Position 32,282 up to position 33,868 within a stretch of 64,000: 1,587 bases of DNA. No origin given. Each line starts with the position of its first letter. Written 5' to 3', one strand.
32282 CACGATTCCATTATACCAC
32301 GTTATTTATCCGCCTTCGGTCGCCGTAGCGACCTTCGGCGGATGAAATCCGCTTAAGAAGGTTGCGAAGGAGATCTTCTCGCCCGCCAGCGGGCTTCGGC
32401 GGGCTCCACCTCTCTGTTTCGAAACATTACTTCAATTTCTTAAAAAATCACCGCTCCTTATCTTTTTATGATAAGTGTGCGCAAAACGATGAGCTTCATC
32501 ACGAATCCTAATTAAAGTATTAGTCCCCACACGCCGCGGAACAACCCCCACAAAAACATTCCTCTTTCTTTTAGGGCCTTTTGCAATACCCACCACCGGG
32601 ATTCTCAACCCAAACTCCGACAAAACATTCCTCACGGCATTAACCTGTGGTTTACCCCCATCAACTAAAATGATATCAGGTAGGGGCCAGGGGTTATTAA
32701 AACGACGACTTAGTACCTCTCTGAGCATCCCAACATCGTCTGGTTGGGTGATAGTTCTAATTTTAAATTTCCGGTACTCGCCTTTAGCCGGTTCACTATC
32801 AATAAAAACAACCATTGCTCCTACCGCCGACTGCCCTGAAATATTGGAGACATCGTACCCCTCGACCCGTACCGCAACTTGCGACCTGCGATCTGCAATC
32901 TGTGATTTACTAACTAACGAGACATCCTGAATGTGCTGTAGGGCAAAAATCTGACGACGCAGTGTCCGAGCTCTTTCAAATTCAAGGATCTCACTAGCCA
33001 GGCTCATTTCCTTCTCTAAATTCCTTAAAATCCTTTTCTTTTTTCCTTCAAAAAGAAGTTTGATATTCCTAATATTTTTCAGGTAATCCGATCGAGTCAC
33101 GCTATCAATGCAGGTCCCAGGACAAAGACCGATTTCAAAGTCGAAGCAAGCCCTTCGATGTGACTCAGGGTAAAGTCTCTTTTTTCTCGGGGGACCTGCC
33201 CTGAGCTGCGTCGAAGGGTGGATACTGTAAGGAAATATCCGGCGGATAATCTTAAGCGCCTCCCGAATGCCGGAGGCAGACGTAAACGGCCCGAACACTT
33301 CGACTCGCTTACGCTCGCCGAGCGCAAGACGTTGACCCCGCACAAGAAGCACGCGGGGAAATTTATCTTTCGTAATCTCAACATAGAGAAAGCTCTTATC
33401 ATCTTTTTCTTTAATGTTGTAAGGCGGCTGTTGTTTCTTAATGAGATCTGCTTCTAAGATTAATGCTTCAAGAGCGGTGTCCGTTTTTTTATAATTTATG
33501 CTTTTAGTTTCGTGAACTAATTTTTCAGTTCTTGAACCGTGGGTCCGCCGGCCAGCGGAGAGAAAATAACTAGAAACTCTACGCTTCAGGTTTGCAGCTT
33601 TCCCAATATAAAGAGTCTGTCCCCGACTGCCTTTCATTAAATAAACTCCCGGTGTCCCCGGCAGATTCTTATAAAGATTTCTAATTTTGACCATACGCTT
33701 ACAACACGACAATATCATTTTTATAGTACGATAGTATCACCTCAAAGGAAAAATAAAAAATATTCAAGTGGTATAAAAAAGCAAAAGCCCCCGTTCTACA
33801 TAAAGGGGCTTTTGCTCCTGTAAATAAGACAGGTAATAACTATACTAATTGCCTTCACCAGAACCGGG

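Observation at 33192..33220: A related ~30-nt motif sits in-frame inside uvrC, apparently adding about 10 aa (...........) between the GIY-YIG domain and the Cys motif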

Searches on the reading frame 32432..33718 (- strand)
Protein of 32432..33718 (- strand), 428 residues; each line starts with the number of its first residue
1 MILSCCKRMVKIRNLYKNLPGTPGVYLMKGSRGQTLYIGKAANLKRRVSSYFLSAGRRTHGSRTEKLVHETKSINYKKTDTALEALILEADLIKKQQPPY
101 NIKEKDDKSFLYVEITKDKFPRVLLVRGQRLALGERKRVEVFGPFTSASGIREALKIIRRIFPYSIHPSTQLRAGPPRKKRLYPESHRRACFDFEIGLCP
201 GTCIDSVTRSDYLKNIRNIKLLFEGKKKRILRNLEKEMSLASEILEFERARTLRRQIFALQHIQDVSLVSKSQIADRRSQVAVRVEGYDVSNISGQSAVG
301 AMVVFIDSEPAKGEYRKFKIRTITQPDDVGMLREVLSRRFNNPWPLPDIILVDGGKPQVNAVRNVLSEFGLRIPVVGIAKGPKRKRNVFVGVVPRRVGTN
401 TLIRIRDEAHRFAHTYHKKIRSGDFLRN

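Call 17: find_homologous_proteins(query=window:32432-33718:-, max_evalue=1e-20)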
Query window:32432-33718:- (428 aa): 7982 proteins with E <= 1e-20 among 8000 candidates; the best 120 are listed.
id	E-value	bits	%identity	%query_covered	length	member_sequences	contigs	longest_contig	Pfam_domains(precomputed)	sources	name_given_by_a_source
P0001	3.3e-275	930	100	98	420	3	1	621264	PF27096.1,PF01541.31,PF08459.18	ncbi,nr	ncbi:MAG: GIY-YIG nuclease family protein [Patescibacteria group bacterium]|nr:GIY-YIG nuclease fami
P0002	1.3e-168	579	65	96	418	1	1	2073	PF27096.1,PF02151.26,PF01541.31,PF08459.18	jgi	jgi:excinuclease ABC subunit C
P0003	7.4e-165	567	65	98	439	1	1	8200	PF27096.1,PF02151.26,PF01541.31,PF08459.18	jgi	-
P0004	1.5e-164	566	63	98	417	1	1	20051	PF27096.1,PF02151.26,PF01541.31,PF08459.18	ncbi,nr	ncbi:MAG: UvrB/UvrC motif-containing protein [Candidatus Colwellbacteria bacterium]|nr:UvrB/UvrC mot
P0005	8.1e-163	560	66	94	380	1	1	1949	PF27096.1,PF02151.26,PF01541.31,PF08459.18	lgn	-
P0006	2.5e-162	559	61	97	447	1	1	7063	PF27096.1,PF02151.26,PF01541.31,PF08459.18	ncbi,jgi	jgi:excinuclease ABC subunit C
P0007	6.2e-162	557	63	96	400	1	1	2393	PF27096.1,PF02151.26,PF01541.31,PF08459.18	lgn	-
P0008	7.1e-161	554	63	93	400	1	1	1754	PF27096.1,PF02151.26,PF01541.31,PF08459.18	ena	-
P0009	1.7e-160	553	62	96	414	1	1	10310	PF27096.1,PF02151.26,PF01541.31,PF08459.18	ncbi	-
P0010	1.9e-160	552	60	96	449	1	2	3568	PF27096.1,PF02151.26,PF01541.31,PF08459.18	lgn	-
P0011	4.4e-160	551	60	97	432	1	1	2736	PF27096.1,PF02151.26,PF01541.31,PF08459.18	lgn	-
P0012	2.4e-159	549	61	97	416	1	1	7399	PF27096.1,PF02151.26,PF01541.31,PF08459.18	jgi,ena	-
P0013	4.0e-159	548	63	96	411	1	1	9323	PF27096.1,PF02151.26,PF01541.31,PF08459.18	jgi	jgi:excinuclease ABC subunit C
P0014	1.1e-158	547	62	96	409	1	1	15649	PF27096.1,PF02151.26,PF01541.31,PF08459.18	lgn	-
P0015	2.0e-158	546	63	96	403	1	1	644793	PF27096.1,PF02151.26,PF01541.31,PF08459.18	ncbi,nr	ncbi:MAG: GIY-YIG nuclease family protein [Candidatus Colwellbacteria bacterium]|nr:GIY-YIG nuclease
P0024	2.7e-156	539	61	96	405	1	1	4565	PF27096.1,PF02151.26,PF01541.31,PF08459.18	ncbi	-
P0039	6.1e-155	534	59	96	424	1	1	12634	PF27096.1,PF02151.26,PF01541.31,PF08459.18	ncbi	-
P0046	2.5e-154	532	57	97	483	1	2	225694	PF27096.1,PF02151.26,PF01541.31,PF08459.18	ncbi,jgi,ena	-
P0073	2.3e-152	526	58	95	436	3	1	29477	PF27096.1,PF02151.26,PF01541.31,PF08459.18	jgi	jgi:excinuclease ABC subunit C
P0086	1.5e-151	523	58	97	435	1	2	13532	PF27096.1,PF02151.26,PF01541.31,PF08459.18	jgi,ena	-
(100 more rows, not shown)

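Call 31: find_encoding_contigs(protein=P0004, flank=10000, max_places=1)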
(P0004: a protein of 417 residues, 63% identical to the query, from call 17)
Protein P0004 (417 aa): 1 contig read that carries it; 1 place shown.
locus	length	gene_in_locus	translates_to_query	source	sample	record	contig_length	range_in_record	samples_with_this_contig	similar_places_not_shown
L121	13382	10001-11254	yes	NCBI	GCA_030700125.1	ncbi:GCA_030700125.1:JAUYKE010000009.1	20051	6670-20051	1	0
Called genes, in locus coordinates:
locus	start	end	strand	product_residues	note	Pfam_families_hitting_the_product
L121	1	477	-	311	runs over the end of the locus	PF01745:IPT, PF01715:IPPT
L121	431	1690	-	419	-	PF00587:tRNA-synt_2b, PF03129:HGTP_anticodon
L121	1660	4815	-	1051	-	PF02811:PHP, PF07733:DNA_pol3_alpha, PF17657:DNA_pol3_finger, PF14579:HHH_6, PF01336:tRNA_anti-codon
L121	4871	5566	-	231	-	PF14622:Ribonucleas_3_3, PF00636:Ribonuclease_3, PF00035:dsrm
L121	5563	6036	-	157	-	PF01029:NusB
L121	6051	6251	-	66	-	PF01783:Ribosomal_L32p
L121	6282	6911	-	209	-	PF01351:RNase_HII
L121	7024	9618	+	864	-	PF00005:ABC_tran (faint), PF02463:SMC_N (faint), PF03193:RsgA_GTPase (faint), PF13175:AAA_15 (faint), PF13304:AAA_21 (faint), PF13555:AAA_29 (faint), PF20703:nSTAND1 (faint), PF17760:UvrA_inter, +2 more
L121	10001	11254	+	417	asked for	PF01541:GIY-YIG, PF27096:UvrC_M, PF02151:UVR, PF08459:UvrC_RNaseH_dom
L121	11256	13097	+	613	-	PF13230:GATase_4, PF13522:GATase_6, PF13537:GATase_7, PF01380:SIS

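Call 32: find_encoding_contigs(protein=P0046, flank=10000, max_places=1)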
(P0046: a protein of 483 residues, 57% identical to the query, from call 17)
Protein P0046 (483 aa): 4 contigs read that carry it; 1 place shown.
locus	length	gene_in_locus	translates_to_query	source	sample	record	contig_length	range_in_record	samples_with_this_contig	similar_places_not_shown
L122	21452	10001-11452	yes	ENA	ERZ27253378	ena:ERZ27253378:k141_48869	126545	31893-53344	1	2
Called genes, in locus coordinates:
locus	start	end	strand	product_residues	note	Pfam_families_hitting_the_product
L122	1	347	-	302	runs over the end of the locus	PF01544:CorA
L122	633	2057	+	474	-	PF01142:TruD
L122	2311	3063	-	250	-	-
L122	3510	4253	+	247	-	PF01628:HrcA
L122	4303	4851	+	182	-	PF01025:GrpE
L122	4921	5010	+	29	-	-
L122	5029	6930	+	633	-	PF00012:HSP70, PF06723:MreB_Mbl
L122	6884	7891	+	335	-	-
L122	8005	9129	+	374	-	PF00226:DnaJ, PF01556:DnaJ_C, PF00684:DnaJ_CXXCXGXG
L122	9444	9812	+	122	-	PF21785:Bflower_2 (weak)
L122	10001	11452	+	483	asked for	PF01541:GIY-YIG (weak), PF27096:UvrC_M (weak), PF02151:UVR (faint), PF08459:UvrC_RNaseH_dom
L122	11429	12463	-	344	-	-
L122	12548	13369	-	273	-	-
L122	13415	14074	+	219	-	PF01300:Sua5_yciO_yrdC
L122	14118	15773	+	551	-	PF01565:FAD_binding_4, PF02913:FAD-oxidase_C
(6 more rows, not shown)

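Call 33: find_encoding_contigs(protein=P0073, flank=10000, max_places=1)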
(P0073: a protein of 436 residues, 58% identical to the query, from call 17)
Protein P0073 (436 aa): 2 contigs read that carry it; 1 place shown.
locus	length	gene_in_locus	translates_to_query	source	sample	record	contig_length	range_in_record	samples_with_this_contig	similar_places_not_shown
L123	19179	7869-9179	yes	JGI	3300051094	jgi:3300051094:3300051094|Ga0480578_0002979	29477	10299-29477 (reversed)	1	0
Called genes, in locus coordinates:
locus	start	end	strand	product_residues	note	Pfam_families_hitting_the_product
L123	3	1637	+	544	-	?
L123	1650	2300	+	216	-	-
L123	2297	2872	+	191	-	PF00857:Isochorismatase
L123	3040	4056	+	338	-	PF02518:HATPase_c (weak), PF14213:DUF4325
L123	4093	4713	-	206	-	-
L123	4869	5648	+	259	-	PF03734:YkuD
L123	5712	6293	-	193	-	-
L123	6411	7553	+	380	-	PF00817:IMS, PF11799:IMS_C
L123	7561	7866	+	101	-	PF21785:Bflower_2 (weak), PF21784:Bflower (weak)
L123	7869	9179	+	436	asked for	PF01541:GIY-YIG (faint), PF27096:UvrC_M, PF02151:UVR, PF08459:UvrC_RNaseH_dom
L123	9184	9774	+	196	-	PF01300:Sua5_yciO_yrdC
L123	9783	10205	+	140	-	PF13240:Zn_Ribbon_1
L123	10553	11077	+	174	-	PF00466:Ribosomal_L10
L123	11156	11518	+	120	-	PF16320:Ribosomal_L12_N, PF00542:Ribosomal_L12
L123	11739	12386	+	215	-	-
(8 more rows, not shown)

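Call 34: find_encoding_contigs(protein=P0002, flank=10000, max_places=1)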
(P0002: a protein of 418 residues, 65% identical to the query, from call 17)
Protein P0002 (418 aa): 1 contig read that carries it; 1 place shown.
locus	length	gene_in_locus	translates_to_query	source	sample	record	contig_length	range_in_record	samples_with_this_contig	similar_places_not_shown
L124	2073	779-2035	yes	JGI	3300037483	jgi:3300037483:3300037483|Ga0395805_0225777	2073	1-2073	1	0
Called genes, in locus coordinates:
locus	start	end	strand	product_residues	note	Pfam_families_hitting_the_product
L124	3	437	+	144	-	?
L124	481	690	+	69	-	-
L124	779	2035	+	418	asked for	PF01541:GIY-YIG (weak), PF27096:UvrC_M, PF02151:UVR, PF08459:UvrC_RNaseH_dom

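Call 35: find_encoding_contigs(protein=P0006, flank=10000, max_places=1)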
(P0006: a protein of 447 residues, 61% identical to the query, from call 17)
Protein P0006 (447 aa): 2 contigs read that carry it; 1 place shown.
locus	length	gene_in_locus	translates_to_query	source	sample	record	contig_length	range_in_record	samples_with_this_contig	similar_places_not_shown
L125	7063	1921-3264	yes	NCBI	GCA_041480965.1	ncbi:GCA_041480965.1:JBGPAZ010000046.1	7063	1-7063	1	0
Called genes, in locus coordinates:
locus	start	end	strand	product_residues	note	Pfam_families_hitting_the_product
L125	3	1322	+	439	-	?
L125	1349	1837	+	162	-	PF21785:Bflower_2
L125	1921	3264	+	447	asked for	PF01541:GIY-YIG (weak), PF27096:UvrC_M, PF02151:UVR (weak), PF08459:UvrC_RNaseH_dom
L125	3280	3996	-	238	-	-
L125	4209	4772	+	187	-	PF01300:Sua5_yciO_yrdC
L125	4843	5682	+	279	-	PF00565:SNase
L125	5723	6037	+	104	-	PF00708:Acylphosphatase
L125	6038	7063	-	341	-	?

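Call 36: find_encoding_contigs(protein=P0009, flank=10000, max_places=1)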
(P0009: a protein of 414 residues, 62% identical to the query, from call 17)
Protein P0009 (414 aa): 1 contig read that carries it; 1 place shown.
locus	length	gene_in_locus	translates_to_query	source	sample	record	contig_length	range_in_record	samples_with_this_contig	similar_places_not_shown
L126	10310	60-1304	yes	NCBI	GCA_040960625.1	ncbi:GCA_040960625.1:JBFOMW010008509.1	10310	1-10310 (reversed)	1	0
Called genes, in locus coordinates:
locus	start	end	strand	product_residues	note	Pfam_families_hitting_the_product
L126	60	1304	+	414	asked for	PF01541:GIY-YIG (weak), PF27096:UvrC_M, PF02151:UVR, PF08459:UvrC_RNaseH_dom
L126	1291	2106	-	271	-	PF13473:Cupredoxin_1 (weak)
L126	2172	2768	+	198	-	PF01300:Sua5_yciO_yrdC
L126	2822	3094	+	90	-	PF00708:Acylphosphatase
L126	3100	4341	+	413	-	PF02812:ELFV_dehydrog_N, PF00208:ELFV_dehydrog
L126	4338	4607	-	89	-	-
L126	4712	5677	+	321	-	PF10432:bact-PGI_C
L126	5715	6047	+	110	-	-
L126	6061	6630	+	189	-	PF01161:PBP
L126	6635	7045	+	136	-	-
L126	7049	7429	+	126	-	-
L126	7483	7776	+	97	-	-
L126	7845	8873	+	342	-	PF01926:MMR_HSR1, PF02421:FeoB_N, PF06071:YchF-GTPase_C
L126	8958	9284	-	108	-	-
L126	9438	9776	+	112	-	-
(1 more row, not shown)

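Call 37: find_encoding_contigs(protein=P0008, flank=10000, max_places=1)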
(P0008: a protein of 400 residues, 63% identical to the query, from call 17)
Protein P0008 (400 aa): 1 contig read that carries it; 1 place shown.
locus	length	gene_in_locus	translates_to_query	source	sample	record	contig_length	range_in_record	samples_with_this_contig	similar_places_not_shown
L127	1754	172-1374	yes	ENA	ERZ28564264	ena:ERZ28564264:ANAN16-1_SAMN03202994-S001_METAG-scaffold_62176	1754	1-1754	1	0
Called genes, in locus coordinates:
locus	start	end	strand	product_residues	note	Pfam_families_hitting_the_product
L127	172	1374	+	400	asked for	PF01541:GIY-YIG (weak), PF27096:UvrC_M, PF02151:UVR, PF08459:UvrC_RNaseH_dom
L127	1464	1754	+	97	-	?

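Call 38: find_encoding_contigs(protein=P0039, flank=10000, max_places=1)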
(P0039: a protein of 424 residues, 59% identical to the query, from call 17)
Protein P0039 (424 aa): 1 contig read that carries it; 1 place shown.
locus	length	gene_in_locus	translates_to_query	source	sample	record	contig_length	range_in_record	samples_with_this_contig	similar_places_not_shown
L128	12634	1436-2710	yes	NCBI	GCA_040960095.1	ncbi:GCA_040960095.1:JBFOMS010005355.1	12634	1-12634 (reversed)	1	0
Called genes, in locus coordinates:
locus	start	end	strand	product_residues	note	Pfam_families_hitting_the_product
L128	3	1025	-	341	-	?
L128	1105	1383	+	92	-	PF21785:Bflower_2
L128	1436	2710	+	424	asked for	PF01541:GIY-YIG (weak), PF27096:UvrC_M, PF02151:UVR (weak), PF08459:UvrC_RNaseH_dom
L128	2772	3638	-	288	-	PF00551:Formyl_trans_N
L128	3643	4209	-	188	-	PF01327:Pep_deformylase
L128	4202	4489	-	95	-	-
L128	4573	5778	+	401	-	PF22694:CtpB_N-like (weak), PF00595:PDZ, PF13180:PDZ_2 (weak), PF17820:PDZ_6, PF03572:Peptidase_S41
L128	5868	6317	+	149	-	PF01281:Ribosomal_L9_N, PF03948:Ribosomal_L9_C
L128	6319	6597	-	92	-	PF01016:Ribosomal_L27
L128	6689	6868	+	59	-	-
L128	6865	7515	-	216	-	-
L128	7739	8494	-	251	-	PF12705:PDDEXK_1 (faint)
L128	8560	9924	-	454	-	PF01225:Mur_ligase, PF08245:Mur_ligase_M, PF02875:Mur_ligase_C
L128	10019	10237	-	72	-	PF04070:DUF378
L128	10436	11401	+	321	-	PF13102:Phage_int_SAM_5 (faint), PF02899:Phage_int_SAM_1, PF13495:Phage_int_SAM_4, PF00589:Phage_integrase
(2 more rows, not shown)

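Call 39: find_encoding_contigs(protein=P0086, flank=10000, max_places=1)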
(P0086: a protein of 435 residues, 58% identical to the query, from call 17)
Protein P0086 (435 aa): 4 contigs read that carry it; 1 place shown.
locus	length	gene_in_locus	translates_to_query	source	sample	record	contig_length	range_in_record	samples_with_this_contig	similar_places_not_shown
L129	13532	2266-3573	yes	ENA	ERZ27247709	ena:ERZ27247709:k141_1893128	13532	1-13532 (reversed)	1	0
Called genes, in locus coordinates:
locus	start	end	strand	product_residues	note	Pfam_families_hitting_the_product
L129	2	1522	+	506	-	?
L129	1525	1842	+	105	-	PF21784:Bflower (weak)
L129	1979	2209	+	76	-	-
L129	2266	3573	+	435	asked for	PF01541:GIY-YIG, PF27096:UvrC_M, PF02151:UVR (weak), PF08459:UvrC_RNaseH_dom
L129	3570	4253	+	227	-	PF01300:Sua5_yciO_yrdC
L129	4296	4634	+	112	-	PF00708:Acylphosphatase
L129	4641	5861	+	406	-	PF02812:ELFV_dehydrog_N, PF00208:ELFV_dehydrog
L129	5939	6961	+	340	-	PF10432:bact-PGI_C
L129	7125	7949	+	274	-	PF13175:AAA_15 (faint), PF00005:ABC_tran, PF13304:AAA_21 (faint)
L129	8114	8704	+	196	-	PF01061:ABC2_membrane, PF12698:ABC2_membrane_3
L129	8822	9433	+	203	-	PF12705:PDDEXK_1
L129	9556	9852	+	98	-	-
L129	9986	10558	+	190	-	PF01161:PBP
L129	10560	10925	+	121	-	-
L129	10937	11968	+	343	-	PF01926:MMR_HSR1, PF02421:FeoB_N (weak), PF06071:YchF-GTPase_C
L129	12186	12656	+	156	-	-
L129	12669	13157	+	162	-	-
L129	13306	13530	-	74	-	?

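Call 40: find_encoding_contigs(protein=P0024, flank=3000, max_places=1)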
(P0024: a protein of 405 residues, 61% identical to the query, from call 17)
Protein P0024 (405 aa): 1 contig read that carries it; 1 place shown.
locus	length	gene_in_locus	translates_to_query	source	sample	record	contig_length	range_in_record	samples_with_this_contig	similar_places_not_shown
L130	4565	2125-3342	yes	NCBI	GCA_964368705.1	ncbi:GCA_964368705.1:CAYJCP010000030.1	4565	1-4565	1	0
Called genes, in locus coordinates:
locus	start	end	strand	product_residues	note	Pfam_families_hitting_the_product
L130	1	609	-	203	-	?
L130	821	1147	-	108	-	-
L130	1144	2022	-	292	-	PF08590:DUF1771 (weak)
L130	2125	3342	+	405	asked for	PF01541:GIY-YIG, PF27096:UvrC_M, PF02151:UVR, PF08459:UvrC_RNaseH_dom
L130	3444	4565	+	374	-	?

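Call 41: find_encoding_contigs(protein=P0005, flank=3000, max_places=1)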
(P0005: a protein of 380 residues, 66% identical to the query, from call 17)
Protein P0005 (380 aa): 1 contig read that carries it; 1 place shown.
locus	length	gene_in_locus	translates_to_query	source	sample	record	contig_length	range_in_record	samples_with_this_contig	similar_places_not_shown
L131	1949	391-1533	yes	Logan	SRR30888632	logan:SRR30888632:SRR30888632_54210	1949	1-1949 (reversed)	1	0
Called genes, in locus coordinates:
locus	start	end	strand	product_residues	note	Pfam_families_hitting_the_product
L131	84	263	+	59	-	-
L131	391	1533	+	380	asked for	PF01541:GIY-YIG (weak), PF27096:UvrC_M, PF02151:UVR (weak), PF08459:UvrC_RNaseH_dom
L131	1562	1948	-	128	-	?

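Call 69: predict_structure(alignment_id=A1)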
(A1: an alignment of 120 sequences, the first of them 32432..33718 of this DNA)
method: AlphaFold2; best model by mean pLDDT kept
length: 428 residues; sequences in the alignment: 120
mean_pLDDT: 85.0   pTM: 0.60
mean pLDDT of the five models: 85.0, 83.3, 80.8, 80.5, 78.5
residues with pLDDT >= 90: 254; 70-90: 96; 50-70: 57; < 50: 21
segments of 3 or more residues with pLDDT < 50: 170-176, 271-279
pLDDT, mean of each block of 10 residues (from residue 1): 54 84 95 95 91 73 90 95 89 92 68 93 90 76 88 91 75 50 54 79 87 96 93 97 94 93 62 42 92 81 96 96 82 96 96 97 96 95 87 90 96 92 73
secondary structure, 60 per line:
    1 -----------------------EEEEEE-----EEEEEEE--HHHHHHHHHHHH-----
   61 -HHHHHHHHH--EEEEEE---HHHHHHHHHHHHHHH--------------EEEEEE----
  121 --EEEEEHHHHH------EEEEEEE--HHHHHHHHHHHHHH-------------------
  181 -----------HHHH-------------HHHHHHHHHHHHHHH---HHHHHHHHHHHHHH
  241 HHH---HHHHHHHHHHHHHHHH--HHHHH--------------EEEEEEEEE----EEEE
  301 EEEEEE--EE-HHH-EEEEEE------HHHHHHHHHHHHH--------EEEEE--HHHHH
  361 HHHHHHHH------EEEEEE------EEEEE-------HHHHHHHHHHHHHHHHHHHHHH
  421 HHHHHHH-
elements in order: E24-29 E35-41 H44-55 H62-70 E73-78 H82-96 E111-116 E123-127 H128-132 E139-145 H148-161 H192-195 H209-223 H227-243 H247-262 H265-269 E284-292 E297-306 E316-321 H328-340 E349-353 H356-368 E375-380 E387-391 H399-427

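Call 72: find_encoding_contigs(protein=P0010, flank=3000, max_places=1)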
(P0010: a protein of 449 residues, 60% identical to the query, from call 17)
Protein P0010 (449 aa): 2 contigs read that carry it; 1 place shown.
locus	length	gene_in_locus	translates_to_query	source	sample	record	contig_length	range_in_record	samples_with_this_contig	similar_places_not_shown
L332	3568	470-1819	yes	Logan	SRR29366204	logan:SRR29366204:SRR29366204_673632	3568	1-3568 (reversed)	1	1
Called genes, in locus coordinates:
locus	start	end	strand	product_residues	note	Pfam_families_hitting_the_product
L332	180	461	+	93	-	PF21785:Bflower_2, PF21784:Bflower (weak)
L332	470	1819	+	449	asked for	PF01541:GIY-YIG, PF27096:UvrC_M, PF02151:UVR, PF08459:UvrC_RNaseH_dom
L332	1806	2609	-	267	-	PF00127:Copper-bind (faint), PF13473:Cupredoxin_1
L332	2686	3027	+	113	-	-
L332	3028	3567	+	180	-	?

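Call 78: search_protein_families(library=pfam, proteins=[L129:4635-5858:+], max_evalue=0.00001)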
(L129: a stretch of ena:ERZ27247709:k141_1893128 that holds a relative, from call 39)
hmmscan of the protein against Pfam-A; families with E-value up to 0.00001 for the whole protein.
L129:4635-5858:+ (408 aa): 2 families
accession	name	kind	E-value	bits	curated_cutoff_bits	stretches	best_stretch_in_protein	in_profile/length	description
PF00208.27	ELFV_dehydrog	-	6e-53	180.4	23.4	1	183-402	5-238/241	Glutamate/Leucine/Phenylalanine/Valine dehydrogenase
PF02812.23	ELFV_dehydrog_N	-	1.8e-26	92.8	25.3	1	27-83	21-77/129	Glu/Leu/Phe/Val dehydrogenase, dimerisation domain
